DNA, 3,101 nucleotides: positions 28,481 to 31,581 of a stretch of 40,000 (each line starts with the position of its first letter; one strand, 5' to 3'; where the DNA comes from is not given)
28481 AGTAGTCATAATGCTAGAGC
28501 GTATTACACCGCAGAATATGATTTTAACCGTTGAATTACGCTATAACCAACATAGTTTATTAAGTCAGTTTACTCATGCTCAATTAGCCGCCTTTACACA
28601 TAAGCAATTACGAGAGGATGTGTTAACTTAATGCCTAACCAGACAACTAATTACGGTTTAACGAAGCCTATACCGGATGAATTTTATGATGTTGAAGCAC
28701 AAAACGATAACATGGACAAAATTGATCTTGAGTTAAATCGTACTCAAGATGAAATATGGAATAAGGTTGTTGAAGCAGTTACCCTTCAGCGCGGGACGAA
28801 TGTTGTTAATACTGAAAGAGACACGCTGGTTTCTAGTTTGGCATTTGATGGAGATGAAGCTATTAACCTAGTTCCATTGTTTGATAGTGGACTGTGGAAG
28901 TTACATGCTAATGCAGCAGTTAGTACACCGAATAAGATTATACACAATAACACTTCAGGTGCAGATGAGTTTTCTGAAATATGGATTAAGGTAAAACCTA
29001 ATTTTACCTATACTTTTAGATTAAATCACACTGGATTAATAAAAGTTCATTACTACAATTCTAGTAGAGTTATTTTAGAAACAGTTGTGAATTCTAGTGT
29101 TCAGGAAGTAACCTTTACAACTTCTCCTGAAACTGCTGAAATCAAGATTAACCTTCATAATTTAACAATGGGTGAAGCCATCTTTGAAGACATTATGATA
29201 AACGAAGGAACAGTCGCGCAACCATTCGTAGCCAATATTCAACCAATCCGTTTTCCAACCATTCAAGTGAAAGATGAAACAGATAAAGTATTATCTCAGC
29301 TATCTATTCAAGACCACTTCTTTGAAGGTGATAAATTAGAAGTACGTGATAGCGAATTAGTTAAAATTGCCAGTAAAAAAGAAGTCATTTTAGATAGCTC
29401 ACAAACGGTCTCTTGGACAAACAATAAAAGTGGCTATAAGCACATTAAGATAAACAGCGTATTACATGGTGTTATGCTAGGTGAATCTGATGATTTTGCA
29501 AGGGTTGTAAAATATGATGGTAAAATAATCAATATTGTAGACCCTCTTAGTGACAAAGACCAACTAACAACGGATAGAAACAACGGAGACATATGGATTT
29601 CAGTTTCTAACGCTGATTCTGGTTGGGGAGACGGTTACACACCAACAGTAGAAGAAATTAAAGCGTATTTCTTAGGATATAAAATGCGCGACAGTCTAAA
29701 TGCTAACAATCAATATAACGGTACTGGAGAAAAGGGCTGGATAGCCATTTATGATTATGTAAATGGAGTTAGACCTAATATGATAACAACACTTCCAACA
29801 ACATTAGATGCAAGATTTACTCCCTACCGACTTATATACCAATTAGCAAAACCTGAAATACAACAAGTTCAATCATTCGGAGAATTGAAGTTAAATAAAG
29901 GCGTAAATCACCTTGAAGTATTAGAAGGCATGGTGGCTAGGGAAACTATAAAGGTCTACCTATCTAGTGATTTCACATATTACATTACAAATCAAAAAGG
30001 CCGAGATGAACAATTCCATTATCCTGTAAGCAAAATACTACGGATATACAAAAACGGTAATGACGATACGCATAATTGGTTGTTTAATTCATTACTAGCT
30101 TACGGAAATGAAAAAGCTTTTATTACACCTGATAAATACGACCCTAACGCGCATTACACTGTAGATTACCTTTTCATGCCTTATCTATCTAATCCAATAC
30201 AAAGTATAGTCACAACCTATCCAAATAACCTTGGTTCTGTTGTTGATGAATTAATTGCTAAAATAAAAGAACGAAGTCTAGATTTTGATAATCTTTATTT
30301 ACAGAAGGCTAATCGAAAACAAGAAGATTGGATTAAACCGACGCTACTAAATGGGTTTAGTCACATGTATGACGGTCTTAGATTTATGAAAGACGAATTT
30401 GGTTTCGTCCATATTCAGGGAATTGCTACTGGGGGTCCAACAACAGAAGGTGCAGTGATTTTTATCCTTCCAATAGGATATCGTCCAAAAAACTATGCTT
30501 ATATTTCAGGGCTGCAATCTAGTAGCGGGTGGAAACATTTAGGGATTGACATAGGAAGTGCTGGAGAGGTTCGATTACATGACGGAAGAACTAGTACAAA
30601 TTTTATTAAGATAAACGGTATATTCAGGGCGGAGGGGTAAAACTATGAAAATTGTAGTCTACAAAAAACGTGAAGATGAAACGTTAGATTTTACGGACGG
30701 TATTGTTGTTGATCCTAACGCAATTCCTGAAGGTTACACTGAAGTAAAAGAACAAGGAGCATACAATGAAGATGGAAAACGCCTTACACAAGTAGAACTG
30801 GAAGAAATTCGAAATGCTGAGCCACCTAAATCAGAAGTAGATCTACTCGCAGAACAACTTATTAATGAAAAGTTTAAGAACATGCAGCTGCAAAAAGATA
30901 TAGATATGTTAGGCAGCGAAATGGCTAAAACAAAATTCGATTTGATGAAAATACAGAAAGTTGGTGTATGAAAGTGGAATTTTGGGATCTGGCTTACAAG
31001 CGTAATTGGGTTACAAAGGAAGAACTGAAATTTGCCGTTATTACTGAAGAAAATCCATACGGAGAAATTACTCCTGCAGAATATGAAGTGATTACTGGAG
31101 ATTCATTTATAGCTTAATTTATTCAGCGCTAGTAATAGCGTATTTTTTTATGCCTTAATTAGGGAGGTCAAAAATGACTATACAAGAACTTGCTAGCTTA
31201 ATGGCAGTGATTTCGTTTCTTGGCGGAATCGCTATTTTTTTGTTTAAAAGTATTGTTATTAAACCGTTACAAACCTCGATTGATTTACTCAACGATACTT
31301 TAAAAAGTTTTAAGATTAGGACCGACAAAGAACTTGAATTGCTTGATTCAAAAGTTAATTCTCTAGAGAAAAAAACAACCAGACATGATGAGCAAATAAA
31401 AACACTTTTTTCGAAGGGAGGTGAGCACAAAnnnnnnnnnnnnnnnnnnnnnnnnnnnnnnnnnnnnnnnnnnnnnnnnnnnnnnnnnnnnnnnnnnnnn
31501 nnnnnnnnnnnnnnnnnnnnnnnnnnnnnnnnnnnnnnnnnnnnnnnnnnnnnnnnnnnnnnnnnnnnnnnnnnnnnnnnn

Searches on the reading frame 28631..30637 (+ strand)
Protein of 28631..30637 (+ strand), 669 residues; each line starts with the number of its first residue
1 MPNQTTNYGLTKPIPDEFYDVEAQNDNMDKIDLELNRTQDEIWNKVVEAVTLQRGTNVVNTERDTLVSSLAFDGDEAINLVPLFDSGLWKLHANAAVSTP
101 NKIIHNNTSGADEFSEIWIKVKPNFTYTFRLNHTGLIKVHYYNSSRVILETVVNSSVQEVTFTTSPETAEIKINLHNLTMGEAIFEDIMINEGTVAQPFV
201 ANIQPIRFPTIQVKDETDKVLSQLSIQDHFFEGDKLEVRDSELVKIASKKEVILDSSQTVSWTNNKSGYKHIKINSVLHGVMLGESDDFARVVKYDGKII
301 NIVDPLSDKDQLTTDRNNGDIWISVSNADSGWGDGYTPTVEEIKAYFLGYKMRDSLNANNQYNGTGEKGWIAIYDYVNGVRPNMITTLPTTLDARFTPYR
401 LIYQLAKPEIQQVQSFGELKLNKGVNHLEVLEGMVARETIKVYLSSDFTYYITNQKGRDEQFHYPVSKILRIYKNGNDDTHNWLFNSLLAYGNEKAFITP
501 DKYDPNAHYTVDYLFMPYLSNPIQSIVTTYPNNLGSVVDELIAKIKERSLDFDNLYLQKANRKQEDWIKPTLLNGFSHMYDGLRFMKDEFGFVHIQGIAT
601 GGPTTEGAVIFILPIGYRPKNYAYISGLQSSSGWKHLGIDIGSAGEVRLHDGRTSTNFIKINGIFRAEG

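Call 30: search_protein_families(library=pfam, proteins=[window:28631-30637:+], max_evalue=0.01)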
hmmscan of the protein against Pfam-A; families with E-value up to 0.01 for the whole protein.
window:28631-30637:+ (669 aa): 0 families

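Call 96: search_protein_families(library=phrogs, proteins=[window:28631-30637:+], max_evalue=0.001)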
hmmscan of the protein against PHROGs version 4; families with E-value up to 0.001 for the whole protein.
window:28631-30637:+ (669 aa): 6 families
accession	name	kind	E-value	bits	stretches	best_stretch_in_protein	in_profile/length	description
phrog_13022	-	unknown function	8.5e-84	283.1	1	79-633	329-899/933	-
phrog_6613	-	tail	9.5e-25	87.6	1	150-429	609-882/1260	tail protein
phrog_2929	-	tail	3.1e-15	55.6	1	200-426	1299-1546/1939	tail fiber protein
phrog_37900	-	unknown function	4e-10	39.8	1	1-43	1-43/633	-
phrog_1798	-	unknown function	4.3e-05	24.1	1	564-621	198-256/305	-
phrog_5339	-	head and packaging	9.8e-05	21.9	1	552-624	191-264/633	virion structural protein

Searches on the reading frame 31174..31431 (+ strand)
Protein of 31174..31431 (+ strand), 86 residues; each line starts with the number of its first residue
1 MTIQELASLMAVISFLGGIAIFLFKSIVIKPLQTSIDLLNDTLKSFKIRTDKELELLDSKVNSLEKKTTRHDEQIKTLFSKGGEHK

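Call 30: search_protein_families(library=pfam, proteins=[window:31174-31431:+], max_evalue=0.01)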
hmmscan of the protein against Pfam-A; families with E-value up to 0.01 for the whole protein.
window:31174-31431:+ (86 aa): 0 families

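Call 96: search_protein_families(library=phrogs, proteins=[window:31174-31431:+], max_evalue=0.001)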
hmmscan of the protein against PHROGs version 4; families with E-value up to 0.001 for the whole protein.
window:31174-31431:+ (86 aa): 2 families
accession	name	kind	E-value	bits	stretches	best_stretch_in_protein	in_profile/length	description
phrog_1009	-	unknown function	1.8e-13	51.4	1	2-86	7-103/103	-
phrog_3999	-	unknown function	2.7e-08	34.9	1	6-81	10-92/107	-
